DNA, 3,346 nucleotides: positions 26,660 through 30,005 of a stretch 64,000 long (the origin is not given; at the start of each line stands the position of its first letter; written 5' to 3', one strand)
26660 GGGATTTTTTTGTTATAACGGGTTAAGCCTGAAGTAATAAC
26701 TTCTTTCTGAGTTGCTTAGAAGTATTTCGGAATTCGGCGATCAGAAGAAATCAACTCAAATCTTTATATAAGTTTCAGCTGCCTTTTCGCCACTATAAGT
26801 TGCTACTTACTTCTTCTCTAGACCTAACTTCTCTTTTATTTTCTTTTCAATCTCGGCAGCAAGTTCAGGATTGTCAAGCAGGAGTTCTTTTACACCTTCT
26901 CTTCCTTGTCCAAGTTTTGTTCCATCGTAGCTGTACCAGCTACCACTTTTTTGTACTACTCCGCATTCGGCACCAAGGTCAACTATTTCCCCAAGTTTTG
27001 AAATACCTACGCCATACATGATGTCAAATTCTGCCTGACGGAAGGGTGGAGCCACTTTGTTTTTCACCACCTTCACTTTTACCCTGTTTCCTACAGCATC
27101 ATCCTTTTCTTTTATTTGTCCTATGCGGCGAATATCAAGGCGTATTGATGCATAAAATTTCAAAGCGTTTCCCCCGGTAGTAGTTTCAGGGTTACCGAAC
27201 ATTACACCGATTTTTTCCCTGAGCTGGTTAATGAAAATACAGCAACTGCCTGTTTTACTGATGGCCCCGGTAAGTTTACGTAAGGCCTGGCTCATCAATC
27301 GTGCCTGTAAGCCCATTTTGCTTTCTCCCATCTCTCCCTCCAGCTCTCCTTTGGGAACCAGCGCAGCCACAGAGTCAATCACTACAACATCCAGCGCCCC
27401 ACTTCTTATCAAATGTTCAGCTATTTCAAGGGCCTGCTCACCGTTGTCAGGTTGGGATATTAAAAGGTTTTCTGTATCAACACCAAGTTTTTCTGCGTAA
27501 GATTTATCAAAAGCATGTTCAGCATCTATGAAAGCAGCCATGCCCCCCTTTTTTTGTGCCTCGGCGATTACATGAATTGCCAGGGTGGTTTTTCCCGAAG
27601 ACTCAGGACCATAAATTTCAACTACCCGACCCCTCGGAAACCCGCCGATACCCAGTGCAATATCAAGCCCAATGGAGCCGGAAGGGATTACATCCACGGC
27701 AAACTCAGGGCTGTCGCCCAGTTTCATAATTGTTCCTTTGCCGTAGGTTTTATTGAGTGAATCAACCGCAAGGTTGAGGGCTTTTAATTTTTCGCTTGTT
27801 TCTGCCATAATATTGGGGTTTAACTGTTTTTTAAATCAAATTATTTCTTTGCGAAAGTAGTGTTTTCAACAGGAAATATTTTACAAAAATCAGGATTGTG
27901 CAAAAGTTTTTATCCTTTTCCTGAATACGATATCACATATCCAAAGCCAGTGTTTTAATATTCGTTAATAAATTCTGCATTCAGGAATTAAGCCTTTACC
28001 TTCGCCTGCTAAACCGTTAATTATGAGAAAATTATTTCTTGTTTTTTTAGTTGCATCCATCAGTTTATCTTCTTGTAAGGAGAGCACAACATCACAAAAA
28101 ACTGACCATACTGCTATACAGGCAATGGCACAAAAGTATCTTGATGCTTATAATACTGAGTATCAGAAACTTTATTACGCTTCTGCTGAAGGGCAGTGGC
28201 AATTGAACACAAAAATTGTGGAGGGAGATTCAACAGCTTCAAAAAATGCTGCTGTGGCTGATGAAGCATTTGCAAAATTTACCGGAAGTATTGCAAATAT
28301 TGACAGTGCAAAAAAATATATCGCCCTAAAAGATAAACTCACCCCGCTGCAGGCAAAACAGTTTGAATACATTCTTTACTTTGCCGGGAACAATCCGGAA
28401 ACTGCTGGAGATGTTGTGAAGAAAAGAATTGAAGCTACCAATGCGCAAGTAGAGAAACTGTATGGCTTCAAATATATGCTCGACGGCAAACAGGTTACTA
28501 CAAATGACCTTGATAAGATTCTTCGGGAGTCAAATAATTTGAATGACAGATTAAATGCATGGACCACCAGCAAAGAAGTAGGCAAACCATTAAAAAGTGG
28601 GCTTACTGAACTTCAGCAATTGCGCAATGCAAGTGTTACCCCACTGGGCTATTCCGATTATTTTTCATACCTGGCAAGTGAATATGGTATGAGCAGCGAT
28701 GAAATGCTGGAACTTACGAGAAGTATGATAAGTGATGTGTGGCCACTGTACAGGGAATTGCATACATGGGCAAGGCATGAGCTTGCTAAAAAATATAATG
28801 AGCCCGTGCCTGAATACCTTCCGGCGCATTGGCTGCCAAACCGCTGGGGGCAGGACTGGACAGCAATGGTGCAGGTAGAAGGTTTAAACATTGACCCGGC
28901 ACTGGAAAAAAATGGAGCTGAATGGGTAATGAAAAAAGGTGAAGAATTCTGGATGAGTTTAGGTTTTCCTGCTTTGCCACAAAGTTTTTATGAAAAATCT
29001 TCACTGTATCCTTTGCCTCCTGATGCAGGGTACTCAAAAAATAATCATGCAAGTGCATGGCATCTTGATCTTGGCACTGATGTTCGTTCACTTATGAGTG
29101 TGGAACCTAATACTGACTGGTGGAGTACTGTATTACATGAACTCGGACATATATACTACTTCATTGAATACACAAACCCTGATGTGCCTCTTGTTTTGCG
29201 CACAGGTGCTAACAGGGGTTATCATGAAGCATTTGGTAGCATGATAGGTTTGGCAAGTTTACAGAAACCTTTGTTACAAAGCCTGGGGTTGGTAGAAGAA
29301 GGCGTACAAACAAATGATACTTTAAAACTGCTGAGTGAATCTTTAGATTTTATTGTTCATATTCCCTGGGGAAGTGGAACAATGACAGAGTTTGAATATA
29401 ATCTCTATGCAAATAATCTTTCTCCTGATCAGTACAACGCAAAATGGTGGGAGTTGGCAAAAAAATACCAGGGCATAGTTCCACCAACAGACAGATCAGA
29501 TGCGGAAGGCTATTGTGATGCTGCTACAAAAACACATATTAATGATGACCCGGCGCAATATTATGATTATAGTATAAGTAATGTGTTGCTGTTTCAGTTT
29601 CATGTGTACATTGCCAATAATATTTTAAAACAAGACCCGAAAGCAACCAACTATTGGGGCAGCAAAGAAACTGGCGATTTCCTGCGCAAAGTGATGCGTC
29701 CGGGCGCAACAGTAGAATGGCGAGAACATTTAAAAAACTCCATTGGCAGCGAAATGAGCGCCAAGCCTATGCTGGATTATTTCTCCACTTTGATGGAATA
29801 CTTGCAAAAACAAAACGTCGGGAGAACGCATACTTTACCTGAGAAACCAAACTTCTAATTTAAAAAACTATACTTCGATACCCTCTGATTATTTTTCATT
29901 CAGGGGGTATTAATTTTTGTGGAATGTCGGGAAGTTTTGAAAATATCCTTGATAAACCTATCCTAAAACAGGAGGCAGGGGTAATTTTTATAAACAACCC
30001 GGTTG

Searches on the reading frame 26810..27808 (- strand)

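Call 54: search_protein_families(library=ncbifam, proteins=[window:26810-27808:-], max_evalue=1e-10)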
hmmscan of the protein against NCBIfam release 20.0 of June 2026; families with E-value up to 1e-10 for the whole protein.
window:26810-27808:- (333 aa): 5 families
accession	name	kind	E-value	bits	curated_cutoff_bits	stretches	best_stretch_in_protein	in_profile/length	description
TIGR02012.1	tigrfam_recA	equivalog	6.7e-171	567.8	325.3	1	6-326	1-321/321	recombinase RecA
NF007072.0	PRK09519.1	equivalog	1.7e-147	493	1024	2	1-252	1-252/790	intein-containing recombinase RecA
TIGR02237.1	recomb_radB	equivalog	1.2e-13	51.4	172.4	1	54-229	6-179/210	DNA repair and recombination protein RadB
NF033429.2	ImuA_translesion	equivalog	3.2e-13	50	150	1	38-143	13-119/181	translesion DNA synthesis-associated protein ImuA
NF003301.0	PRK04301.1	equivalog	7.9e-11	41.7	259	0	41-228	83-283/316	DNA repair and recombination protein RadA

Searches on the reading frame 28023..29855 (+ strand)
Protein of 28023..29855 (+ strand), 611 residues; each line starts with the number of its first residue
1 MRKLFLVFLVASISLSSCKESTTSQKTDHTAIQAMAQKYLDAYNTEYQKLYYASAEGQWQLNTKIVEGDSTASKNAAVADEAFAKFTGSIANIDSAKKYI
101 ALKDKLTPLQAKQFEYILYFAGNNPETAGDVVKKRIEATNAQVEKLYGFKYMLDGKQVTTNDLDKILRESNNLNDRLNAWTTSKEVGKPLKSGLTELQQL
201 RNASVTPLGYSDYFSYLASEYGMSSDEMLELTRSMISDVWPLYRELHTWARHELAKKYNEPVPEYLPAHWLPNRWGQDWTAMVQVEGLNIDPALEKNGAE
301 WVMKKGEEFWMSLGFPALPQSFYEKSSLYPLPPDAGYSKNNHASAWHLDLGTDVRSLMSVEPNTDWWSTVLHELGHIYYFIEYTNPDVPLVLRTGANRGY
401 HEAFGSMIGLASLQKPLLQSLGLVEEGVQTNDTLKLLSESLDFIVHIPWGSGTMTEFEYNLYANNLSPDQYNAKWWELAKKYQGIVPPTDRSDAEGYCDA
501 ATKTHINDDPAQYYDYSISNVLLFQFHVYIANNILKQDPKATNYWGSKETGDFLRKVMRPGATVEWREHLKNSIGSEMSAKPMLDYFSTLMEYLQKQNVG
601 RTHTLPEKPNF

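Call 54: search_protein_families(library=ncbifam, proteins=[window:28023-29855:+], max_evalue=1e-10)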
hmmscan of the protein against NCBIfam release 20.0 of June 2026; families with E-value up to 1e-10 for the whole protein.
window:28023-29855:+ (611 aa): 0 families

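Call 60: search_protein_families(library=pfam, proteins=[window:28023-29855:+], max_evalue=0.001)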
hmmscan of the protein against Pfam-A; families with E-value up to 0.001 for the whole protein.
window:28023-29855:+ (611 aa): 1 family
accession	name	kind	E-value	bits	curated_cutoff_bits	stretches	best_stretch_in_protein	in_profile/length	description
PF01401.24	Peptidase_M2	-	1.4e-95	321.6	23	1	33-601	4-575/581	Angiotensin-converting enzyme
